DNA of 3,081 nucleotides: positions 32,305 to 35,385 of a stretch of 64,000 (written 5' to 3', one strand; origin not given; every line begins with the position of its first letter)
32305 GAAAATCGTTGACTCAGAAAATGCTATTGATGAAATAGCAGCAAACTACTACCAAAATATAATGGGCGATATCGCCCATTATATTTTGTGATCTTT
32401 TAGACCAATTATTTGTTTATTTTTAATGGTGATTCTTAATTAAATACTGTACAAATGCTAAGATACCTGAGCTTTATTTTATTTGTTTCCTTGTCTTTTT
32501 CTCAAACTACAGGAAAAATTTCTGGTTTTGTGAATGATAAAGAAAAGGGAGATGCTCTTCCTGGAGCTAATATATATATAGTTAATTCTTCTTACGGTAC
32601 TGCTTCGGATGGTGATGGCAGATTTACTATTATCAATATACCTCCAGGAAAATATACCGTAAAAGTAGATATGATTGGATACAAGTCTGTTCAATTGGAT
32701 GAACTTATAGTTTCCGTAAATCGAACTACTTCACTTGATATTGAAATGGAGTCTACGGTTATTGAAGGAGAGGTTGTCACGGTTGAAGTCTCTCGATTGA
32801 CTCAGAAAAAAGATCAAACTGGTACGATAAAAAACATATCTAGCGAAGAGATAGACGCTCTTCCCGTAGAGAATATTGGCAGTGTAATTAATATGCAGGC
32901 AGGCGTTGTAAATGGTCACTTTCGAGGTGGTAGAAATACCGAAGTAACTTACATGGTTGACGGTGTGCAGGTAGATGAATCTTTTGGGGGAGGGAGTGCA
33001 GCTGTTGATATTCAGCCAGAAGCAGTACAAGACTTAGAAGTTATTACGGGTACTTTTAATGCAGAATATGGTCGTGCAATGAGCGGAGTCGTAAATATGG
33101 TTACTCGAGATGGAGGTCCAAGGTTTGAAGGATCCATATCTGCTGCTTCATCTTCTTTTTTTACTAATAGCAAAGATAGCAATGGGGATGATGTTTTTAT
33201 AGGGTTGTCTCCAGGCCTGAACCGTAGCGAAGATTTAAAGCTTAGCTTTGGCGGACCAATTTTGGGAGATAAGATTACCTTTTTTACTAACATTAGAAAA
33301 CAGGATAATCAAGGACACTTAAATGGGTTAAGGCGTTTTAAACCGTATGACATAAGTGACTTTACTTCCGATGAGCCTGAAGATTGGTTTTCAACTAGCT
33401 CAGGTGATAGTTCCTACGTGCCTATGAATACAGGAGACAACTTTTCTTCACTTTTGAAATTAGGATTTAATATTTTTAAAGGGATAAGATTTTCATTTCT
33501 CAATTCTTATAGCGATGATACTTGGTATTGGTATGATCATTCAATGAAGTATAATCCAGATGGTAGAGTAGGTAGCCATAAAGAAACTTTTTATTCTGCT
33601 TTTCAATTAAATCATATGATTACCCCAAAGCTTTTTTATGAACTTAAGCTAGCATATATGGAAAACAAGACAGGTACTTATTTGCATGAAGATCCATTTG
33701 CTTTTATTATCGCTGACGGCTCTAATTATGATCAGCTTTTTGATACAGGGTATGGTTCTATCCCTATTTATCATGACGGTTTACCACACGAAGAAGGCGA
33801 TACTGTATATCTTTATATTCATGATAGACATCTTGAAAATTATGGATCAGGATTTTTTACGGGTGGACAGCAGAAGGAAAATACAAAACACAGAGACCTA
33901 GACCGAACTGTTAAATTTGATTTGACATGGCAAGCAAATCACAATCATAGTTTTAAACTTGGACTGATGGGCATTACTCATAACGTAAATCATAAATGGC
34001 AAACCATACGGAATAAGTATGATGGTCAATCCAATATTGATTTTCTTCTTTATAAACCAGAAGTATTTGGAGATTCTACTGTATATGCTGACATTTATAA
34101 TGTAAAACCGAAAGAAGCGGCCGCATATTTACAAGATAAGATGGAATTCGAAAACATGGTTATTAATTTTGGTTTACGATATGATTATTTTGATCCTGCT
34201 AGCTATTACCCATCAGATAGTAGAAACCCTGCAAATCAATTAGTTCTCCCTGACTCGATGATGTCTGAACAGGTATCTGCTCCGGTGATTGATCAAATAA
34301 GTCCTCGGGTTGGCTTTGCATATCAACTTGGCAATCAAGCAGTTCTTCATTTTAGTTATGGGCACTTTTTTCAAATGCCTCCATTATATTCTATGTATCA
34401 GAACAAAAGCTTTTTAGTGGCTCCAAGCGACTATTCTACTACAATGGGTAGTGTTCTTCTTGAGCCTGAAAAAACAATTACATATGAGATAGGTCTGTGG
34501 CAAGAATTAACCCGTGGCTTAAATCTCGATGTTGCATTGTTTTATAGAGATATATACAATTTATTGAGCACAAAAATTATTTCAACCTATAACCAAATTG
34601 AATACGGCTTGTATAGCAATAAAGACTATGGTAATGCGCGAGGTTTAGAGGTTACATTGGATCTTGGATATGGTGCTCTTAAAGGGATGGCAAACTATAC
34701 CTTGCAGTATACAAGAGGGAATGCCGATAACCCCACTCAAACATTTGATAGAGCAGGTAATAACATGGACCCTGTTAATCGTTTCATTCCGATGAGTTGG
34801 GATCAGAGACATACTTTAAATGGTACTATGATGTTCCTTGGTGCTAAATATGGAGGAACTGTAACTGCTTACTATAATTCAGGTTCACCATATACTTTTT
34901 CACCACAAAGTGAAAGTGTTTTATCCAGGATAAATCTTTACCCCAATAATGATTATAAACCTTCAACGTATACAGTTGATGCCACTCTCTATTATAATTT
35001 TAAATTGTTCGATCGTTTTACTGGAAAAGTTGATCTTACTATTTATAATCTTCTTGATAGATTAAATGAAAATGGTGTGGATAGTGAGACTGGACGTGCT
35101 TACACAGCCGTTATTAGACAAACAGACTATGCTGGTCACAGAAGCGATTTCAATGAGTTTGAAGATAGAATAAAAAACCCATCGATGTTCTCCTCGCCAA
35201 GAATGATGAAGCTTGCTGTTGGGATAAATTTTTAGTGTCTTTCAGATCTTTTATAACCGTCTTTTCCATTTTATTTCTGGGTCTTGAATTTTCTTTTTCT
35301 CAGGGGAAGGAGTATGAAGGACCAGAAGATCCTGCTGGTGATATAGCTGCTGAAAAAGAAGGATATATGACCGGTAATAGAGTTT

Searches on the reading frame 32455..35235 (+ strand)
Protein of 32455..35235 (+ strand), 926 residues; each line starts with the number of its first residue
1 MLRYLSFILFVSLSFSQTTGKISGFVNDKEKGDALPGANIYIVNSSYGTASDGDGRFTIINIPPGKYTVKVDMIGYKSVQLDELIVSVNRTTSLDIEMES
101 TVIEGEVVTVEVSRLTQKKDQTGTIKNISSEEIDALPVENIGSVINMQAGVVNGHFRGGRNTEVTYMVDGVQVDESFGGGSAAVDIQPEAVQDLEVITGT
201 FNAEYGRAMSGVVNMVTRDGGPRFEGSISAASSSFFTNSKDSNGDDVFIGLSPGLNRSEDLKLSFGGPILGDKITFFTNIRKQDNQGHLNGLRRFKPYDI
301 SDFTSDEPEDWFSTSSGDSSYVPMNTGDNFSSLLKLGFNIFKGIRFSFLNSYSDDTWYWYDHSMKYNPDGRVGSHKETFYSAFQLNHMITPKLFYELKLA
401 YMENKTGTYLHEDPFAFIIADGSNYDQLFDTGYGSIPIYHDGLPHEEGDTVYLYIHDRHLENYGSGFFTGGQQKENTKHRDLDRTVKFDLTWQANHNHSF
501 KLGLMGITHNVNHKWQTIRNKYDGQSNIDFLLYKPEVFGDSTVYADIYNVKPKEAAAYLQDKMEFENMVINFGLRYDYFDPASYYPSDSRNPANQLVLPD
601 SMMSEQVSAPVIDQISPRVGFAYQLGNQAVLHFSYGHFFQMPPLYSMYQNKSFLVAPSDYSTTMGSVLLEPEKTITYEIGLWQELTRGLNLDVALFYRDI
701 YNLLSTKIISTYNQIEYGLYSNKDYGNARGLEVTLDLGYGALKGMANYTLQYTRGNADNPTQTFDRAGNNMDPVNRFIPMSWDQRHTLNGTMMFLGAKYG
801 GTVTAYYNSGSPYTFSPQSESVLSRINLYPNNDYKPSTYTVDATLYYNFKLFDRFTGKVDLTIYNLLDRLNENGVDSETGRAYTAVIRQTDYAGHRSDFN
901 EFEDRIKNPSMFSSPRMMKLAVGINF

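Call 20: search_protein_families(library=pfam, proteins=[window:32455-35235:+], max_evalue=0.001)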
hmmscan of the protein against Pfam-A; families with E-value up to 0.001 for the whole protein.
window:32455-35235:+ (926 aa): 6 families
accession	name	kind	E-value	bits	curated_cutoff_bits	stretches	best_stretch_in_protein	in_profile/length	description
PF00593.30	TonB_dep_Rec_b-barrel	-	1.7e-27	97.8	27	1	432-866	102-436/436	TonB dependent receptor-like, beta-barrel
PF13620.12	CarboxypepD_reg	-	5.6e-18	65.5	32.3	1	22-99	2-82/82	Carboxypeptidase regulatory-like domain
PF13715.12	CarbopepD_reg_2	-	6.5e-18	65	32.2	1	22-110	1-88/88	CarboxypepD_reg-like domain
PF25183.1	OMP_b-brl_4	-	1.3e-16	60.7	30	1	345-653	170-479/838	Outer membrane beta barrel domain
PF07715.20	Plug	-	1.2e-09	39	23.9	1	118-212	2-107/107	TonB-dependent Receptor Plug Domain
PF09430.16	EMC7_beta-sandw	-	0.00073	20.2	26.6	0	32-98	4-61/122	ER membrane protein complex subunit 7, beta-sandwich domain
